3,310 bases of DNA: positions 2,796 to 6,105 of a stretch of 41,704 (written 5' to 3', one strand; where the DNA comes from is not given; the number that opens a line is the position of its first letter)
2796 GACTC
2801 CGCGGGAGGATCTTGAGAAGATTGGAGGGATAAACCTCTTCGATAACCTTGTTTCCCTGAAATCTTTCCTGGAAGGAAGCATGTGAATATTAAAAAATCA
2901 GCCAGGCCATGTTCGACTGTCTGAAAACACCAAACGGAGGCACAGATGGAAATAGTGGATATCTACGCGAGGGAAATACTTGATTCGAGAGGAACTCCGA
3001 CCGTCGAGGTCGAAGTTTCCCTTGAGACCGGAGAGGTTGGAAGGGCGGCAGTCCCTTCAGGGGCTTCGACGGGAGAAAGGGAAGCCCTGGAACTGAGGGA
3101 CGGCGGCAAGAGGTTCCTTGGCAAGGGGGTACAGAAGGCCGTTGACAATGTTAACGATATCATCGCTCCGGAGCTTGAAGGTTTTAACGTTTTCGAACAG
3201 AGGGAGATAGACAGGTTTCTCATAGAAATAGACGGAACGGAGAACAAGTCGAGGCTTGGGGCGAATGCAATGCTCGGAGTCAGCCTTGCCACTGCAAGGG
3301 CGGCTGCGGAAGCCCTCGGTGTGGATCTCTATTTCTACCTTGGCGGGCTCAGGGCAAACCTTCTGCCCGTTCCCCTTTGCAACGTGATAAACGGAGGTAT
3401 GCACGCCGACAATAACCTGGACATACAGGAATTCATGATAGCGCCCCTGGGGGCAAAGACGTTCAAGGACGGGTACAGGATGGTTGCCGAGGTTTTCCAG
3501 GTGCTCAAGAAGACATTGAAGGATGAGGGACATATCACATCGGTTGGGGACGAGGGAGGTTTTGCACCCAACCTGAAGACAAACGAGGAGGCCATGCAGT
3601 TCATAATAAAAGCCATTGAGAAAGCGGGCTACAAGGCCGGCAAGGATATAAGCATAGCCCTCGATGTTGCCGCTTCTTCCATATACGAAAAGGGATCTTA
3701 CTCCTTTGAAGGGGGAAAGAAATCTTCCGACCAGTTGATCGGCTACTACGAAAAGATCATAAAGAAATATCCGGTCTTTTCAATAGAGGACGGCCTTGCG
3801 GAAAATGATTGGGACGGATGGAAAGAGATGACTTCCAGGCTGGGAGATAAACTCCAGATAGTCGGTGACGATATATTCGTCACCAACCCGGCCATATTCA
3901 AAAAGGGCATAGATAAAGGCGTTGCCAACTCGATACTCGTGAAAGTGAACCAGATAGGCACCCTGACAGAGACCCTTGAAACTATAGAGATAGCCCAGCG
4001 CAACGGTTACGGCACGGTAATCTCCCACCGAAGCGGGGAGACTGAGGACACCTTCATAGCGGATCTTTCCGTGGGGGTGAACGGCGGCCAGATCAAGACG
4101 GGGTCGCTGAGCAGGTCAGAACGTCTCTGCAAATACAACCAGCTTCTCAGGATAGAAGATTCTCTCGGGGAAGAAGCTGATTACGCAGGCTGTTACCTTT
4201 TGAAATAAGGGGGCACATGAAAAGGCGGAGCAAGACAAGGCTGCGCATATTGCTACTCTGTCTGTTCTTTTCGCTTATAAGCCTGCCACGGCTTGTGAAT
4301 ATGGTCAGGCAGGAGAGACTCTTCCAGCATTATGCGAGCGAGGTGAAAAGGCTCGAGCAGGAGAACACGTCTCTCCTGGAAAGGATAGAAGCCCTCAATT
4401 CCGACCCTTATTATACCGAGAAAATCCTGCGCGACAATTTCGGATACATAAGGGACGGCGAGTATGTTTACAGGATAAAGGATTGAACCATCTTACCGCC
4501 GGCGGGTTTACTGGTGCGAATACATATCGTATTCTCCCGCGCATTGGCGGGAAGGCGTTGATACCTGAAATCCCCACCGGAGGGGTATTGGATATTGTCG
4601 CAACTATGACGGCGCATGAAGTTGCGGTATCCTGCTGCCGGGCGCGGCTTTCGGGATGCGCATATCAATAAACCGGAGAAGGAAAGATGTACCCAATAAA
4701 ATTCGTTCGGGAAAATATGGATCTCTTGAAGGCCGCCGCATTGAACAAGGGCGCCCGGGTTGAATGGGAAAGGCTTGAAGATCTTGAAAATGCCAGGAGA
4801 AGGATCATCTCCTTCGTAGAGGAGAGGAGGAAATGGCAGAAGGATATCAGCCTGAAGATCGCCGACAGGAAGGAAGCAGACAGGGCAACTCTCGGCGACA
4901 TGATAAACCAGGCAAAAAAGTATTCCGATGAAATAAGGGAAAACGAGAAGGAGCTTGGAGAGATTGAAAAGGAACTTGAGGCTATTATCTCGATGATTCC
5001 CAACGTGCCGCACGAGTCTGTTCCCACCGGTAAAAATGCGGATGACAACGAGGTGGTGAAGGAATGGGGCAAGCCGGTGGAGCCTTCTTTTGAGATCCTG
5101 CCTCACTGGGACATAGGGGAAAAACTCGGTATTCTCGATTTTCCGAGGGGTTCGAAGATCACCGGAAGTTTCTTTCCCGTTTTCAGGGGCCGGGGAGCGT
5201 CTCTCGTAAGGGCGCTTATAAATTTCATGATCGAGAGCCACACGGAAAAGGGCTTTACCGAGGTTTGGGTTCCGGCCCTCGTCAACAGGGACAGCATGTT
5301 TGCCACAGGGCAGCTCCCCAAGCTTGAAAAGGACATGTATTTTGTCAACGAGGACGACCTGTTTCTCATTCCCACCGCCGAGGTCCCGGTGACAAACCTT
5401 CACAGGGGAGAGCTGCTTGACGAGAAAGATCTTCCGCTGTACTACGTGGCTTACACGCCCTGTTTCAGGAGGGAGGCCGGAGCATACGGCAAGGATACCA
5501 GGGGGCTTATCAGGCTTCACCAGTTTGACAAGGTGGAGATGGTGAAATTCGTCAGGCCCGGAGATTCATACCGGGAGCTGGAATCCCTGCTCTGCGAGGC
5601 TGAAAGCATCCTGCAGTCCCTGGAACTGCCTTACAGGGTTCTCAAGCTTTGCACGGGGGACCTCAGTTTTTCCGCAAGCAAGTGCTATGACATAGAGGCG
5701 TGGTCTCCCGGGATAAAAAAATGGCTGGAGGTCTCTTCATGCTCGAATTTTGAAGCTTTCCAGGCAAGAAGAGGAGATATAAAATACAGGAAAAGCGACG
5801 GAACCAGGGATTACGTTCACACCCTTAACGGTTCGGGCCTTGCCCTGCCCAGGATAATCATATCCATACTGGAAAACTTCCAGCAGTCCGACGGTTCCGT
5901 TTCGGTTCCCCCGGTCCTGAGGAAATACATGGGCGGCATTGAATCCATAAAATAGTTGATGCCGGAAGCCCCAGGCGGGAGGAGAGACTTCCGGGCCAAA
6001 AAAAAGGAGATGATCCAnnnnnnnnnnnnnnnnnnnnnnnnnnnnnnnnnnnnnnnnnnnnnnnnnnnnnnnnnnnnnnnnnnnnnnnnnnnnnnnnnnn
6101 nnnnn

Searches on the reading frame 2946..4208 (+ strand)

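Call 68: search_protein_families(library=pfam, proteins=[window:2946-4208:+], max_evalue=0.0001)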
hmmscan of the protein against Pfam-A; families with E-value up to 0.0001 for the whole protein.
window:2946-4208:+ (420 aa): 2 families
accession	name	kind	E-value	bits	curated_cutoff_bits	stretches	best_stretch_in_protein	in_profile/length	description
PF00113.28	Enolase_C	-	6.7e-125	416.7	21.5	1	139-416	3-290/296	Enolase, C-terminal TIM barrel domain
PF03952.21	Enolase_N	-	1.4e-58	197.1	35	1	3-132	1-131/131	Enolase, N-terminal domain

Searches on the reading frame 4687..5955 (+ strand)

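Call 68: search_protein_families(library=pfam, proteins=[window:4687-5955:+], max_evalue=0.0001)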
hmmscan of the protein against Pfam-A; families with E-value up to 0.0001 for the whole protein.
window:4687-5955:+ (422 aa): 2 families
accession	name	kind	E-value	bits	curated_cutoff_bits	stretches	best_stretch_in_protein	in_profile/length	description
PF00587.30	tRNA-synt_2b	-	2.7e-41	142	29.3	1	221-398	7-179/179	tRNA synthetase class II core domain (G, H, P, S and T)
PF02403.27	Seryl_tRNA_N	-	8.5e-14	52.1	28.2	1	1-108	1-108/108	Seryl-tRNA synthetase N-terminal domain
